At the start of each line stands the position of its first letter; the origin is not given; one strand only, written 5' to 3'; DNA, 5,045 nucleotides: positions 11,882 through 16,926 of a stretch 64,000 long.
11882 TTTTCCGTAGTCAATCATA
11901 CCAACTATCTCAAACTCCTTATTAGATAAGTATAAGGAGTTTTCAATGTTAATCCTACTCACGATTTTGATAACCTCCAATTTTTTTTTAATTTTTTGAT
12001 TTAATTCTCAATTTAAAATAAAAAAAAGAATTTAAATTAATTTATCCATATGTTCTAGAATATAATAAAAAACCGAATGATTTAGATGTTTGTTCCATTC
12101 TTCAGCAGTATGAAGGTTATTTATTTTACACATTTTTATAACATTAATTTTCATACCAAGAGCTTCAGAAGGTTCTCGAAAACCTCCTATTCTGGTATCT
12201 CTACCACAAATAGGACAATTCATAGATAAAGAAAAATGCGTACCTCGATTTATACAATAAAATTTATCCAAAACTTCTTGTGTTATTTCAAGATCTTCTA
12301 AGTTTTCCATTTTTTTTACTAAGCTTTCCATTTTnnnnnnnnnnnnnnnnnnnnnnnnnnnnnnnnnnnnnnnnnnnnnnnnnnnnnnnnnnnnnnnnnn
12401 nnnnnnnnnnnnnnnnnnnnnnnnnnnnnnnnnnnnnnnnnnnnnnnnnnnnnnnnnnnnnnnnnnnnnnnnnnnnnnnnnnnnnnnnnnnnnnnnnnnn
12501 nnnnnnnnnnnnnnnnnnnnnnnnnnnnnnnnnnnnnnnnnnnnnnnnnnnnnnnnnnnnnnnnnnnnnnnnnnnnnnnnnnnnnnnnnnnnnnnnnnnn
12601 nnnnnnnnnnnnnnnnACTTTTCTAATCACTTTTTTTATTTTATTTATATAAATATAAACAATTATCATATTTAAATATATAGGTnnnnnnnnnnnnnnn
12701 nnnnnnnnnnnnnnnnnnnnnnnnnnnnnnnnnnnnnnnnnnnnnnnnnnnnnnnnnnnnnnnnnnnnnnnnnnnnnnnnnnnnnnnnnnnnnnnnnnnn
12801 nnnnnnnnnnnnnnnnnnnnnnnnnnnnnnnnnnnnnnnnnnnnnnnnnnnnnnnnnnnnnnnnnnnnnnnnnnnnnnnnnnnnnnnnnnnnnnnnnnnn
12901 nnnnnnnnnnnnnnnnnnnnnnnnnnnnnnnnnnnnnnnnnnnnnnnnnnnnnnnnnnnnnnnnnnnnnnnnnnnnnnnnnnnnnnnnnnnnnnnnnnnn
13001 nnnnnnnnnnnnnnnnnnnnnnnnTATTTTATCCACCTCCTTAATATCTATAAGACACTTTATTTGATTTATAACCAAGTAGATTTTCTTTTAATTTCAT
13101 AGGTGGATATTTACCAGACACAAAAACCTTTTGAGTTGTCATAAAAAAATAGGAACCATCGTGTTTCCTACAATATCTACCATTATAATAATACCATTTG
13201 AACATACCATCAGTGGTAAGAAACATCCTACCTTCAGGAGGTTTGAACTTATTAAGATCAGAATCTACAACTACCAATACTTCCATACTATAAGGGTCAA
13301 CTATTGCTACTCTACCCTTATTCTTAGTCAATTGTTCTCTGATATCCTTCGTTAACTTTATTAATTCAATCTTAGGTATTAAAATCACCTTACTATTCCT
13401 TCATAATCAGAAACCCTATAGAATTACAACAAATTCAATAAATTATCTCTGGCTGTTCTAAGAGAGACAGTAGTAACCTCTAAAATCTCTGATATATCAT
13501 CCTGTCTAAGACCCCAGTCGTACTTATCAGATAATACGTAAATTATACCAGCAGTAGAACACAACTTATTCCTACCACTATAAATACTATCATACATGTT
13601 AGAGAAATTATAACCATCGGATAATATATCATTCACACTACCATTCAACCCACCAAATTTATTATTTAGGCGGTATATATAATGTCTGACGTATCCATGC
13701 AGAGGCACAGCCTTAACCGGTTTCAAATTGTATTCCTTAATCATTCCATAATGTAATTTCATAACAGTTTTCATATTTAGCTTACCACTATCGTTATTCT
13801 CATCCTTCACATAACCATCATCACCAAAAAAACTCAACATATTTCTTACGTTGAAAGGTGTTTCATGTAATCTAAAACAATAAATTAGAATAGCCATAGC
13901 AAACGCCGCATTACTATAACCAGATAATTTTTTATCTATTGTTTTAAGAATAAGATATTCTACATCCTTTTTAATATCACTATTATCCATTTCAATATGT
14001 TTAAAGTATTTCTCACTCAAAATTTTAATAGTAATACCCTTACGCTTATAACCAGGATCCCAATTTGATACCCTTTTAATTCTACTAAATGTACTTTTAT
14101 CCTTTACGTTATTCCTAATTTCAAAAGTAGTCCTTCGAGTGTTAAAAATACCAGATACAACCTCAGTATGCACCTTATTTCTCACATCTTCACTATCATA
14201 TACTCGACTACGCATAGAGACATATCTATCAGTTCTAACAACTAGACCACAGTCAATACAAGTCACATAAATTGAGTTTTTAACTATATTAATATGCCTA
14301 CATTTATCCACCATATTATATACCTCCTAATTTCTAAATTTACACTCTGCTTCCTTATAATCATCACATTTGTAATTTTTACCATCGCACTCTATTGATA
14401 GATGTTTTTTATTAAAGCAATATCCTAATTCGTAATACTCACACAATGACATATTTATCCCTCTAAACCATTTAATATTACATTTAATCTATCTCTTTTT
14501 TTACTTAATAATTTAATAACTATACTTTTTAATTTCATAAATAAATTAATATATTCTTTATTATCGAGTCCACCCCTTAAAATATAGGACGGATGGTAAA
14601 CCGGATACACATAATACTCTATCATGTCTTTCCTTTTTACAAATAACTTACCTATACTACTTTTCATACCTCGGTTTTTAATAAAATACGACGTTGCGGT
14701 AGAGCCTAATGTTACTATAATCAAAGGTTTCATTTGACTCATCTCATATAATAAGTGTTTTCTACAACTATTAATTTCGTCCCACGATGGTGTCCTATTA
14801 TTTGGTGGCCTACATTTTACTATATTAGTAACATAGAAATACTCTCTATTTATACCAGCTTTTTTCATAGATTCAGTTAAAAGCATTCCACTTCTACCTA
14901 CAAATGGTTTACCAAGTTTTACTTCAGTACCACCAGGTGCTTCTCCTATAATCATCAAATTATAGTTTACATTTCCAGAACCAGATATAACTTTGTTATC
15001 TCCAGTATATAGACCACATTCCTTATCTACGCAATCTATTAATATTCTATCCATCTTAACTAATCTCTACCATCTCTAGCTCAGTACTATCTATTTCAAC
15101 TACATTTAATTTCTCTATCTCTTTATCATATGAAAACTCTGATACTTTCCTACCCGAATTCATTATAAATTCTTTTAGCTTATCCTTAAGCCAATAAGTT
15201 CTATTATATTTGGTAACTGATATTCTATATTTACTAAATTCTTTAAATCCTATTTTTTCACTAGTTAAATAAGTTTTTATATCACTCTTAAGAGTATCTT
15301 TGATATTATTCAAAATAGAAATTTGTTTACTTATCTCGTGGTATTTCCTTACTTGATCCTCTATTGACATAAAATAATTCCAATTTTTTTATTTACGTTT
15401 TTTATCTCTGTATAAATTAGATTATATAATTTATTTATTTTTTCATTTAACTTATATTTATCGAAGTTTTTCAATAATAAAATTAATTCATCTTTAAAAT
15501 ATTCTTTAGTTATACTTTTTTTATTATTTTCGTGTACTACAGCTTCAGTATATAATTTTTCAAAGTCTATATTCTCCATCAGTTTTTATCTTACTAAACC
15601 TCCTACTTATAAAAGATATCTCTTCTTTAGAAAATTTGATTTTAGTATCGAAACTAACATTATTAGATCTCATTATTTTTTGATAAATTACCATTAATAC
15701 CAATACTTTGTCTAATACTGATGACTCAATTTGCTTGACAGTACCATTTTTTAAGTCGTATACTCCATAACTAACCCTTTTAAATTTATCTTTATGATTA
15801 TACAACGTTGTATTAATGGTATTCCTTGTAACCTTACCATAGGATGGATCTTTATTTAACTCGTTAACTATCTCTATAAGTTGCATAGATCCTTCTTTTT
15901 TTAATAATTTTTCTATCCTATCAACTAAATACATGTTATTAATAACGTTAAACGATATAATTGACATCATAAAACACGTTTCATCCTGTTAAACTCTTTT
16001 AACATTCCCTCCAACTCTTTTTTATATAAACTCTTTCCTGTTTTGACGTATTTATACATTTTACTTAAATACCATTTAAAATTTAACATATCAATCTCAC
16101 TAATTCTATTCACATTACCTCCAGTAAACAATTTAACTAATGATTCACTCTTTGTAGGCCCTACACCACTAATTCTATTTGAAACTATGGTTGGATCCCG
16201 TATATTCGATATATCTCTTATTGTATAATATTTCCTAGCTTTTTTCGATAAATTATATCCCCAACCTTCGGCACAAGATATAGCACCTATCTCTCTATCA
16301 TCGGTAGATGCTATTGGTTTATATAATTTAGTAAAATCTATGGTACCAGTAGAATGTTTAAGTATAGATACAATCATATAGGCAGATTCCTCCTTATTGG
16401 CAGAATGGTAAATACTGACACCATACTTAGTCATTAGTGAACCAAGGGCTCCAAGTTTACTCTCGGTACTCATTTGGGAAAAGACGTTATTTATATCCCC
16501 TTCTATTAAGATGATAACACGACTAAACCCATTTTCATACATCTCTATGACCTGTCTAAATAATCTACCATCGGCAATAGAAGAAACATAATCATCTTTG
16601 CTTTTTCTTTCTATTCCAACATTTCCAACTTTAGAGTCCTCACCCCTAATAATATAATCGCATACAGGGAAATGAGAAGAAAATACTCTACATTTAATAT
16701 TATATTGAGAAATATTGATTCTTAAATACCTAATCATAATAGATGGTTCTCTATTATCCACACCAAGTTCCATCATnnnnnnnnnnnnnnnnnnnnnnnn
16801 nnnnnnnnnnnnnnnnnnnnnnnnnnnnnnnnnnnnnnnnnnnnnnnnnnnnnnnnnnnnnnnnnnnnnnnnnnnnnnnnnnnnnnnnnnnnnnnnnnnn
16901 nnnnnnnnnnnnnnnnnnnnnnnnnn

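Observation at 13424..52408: Archaeal-type information-processing gene set with prokaryotic expression signals: likely virus or mobile element of an archaeal host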

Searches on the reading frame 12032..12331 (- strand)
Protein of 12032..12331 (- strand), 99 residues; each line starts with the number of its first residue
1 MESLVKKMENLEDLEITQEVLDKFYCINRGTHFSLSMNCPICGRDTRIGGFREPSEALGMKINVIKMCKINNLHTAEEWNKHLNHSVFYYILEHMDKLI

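Call 99: find_encoding_contigs(protein=window:12032-12331:-, flank=10000, max_places=3)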
Protein window:12032-12331:- (99 aa): 1 contig read that carries it; 1 place shown.
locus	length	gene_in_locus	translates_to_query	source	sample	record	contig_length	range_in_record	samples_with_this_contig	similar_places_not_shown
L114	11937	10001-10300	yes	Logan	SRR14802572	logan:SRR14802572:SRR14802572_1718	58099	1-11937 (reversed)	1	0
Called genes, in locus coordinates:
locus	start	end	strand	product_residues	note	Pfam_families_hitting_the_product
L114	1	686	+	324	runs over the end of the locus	PF00535:Glycos_transf_2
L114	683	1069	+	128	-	-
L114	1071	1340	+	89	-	-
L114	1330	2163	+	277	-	PF06508:QueC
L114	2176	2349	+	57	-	-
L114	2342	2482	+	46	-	-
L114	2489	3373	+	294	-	-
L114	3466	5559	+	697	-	PF00270:DEAD, PF04851:ResIII, PF00271:Helicase_C, PF14520:HHH_5 (weak)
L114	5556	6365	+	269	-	PF02732:ERCC4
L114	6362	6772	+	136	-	-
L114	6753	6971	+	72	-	-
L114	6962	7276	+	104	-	-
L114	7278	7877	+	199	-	PF03167:UDG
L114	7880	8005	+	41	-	-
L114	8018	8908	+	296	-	-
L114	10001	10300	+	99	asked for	-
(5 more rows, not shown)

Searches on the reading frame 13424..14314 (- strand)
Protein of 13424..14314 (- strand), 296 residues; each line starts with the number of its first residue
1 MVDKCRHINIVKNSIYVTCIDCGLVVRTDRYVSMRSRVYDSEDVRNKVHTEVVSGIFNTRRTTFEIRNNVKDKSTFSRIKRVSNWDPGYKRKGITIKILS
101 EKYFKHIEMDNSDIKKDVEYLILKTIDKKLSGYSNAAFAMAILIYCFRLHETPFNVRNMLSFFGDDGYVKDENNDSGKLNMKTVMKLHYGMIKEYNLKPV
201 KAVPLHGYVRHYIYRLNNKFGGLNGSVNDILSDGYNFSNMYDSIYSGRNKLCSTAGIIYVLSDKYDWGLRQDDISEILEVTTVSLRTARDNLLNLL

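Call 10: search_protein_families(library=pfam, max_evalue=1, proteins=[window:13424-14314:-])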
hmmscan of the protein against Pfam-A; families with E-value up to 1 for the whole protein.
window:13424-14314:- (296 aa): 4 families
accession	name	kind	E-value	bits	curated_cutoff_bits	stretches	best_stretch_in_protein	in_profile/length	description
PF08792.16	A2L_zn_ribbon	-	0.02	15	22.9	1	4-25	8-30/33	A2L zinc ribbon domain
PF00382.24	TFIIB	-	0.052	14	23.6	0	242-287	39-84/92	Transcription factor TFIIB repeat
PF20001.5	DUF6428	-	0.14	12.4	28.7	1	4-71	26-89/155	Family of unknown function (DUF6428)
PF08271.17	Zn_Ribbon_TF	-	0.19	11.8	29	1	16-33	19-36/43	TFIIB zinc-binding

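Call 26: search_protein_families(library=ncbifam, max_evalue=0.01, proteins=[window:13424-14314:-])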
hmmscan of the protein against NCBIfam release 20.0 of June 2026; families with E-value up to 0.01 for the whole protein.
window:13424-14314:- (296 aa): 0 families

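Call 29: search_solved_structures(query=window:13424-14314:-, max_evalue=1)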
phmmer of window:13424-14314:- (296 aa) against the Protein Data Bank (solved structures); distinct sequences matched with E-value up to 1: 3.
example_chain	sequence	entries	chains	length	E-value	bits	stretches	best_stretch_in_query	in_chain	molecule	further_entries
7ung_C0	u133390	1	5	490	0.27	13.9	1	32-82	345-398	Tektin-3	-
8i7o_C2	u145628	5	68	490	0.62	12.6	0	33-82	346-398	Tektin-3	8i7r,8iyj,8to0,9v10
8usd_g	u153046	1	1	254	0.95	12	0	75-131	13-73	NEDD8 ultimate buster 1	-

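Call 44: search_dna_similar(query=window:13424-14314:-, collection=phages, mode=protein, max_evalue=0.01, max_rows=15)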
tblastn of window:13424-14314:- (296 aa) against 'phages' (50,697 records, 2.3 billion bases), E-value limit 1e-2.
No match.

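Call 92: search_protein_representatives(protein=window:13424-14314:-)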
Query: 296 residues. Proteins with E-value up to 0.001 (for the whole library): 13; up to 1e-10: 10; up to 1e-30: 1. The best 13 are listed.
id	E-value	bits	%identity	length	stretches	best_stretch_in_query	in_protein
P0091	2.8e-195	663.6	100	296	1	1-296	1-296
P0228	1.9e-30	122.7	32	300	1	4-295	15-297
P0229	1.3e-25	106.9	31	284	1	4-287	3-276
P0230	2.9e-25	105.7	32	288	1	5-290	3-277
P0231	3.6e-25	105.4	34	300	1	4-296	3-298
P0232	1.1e-23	100.4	29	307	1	4-295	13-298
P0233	1.2e-21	93.8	28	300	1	3-293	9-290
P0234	5.6e-21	91.6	30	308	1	2-293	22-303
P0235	6.8e-14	68.4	29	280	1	5-288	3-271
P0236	1.3e-12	64.1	35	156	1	4-149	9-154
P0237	1.8e-06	44.0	29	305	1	5-295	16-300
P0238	2.9e-06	43.3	29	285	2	12-156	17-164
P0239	9.4e-05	38.4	27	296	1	18-288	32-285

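Call 112: find_encoding_contigs(protein=P0228, flank=10000, max_places=3)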
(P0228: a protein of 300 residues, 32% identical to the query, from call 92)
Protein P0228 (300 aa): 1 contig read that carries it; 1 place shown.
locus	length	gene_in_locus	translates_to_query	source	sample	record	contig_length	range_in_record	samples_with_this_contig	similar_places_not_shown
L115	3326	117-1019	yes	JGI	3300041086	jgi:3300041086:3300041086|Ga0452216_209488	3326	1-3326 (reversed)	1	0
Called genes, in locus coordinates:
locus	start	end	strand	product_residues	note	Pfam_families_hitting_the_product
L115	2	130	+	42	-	?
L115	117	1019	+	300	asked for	-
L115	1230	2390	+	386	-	-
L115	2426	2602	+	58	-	-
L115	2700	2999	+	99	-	-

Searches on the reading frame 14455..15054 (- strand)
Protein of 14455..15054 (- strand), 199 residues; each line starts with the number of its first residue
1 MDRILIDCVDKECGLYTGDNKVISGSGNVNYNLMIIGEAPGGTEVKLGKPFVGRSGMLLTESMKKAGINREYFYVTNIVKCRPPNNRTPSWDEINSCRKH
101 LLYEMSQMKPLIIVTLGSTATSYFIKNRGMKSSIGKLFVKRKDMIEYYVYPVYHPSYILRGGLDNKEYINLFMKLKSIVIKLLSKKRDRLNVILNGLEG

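Call 26: search_protein_families(library=ncbifam, max_evalue=0.01, proteins=[window:14455-15054:-])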
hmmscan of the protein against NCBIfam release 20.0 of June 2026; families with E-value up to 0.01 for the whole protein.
window:14455-15054:- (199 aa): 3 families
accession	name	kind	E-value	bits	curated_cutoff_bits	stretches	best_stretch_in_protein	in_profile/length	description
NF040953.1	Arch_udg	equivalog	3.7e-46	157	250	1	11-161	12-168/184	type-4 uracil-DNA glycosylase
TIGR00758.1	UDG_fam4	subfamily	1.5e-45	155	125.3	1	11-179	2-171/173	uracil-DNA glycosylase, family 4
TIGR03914.1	UDG_fam_dom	hypoth_equivalog_domain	8e-30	104.2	189.95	1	11-161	56-211/231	UdgX family uracil-DNA binding protein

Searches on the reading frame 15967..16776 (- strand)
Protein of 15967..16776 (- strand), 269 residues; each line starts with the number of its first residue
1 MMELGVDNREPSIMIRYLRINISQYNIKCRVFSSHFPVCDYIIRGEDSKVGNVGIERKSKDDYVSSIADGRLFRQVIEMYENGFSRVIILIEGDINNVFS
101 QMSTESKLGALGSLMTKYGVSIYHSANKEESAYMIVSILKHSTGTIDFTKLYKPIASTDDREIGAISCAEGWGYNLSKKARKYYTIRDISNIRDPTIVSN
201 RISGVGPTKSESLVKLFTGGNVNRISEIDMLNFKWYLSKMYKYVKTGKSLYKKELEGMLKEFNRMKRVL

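Call 26: search_protein_families(library=ncbifam, max_evalue=0.01, proteins=[window:15967-16776:-])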
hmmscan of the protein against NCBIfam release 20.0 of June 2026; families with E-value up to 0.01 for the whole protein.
window:15967-16776:- (269 aa): 3 families
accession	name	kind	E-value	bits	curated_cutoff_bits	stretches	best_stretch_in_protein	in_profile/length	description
NF010337.0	PRK13766.1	equivalog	1.4e-19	69.8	610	1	3-143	572-699/781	Hef nuclease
NF040956.1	Arch_Xpf_endonucase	equivalog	4.5e-15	55.8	300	1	27-142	22-131/222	3'-flap repair endonuclease Xpf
TIGR00596.1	rad1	subfamily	1e-06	27.4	806.65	1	30-111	609-683/813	DNA repair protein, RAD1 family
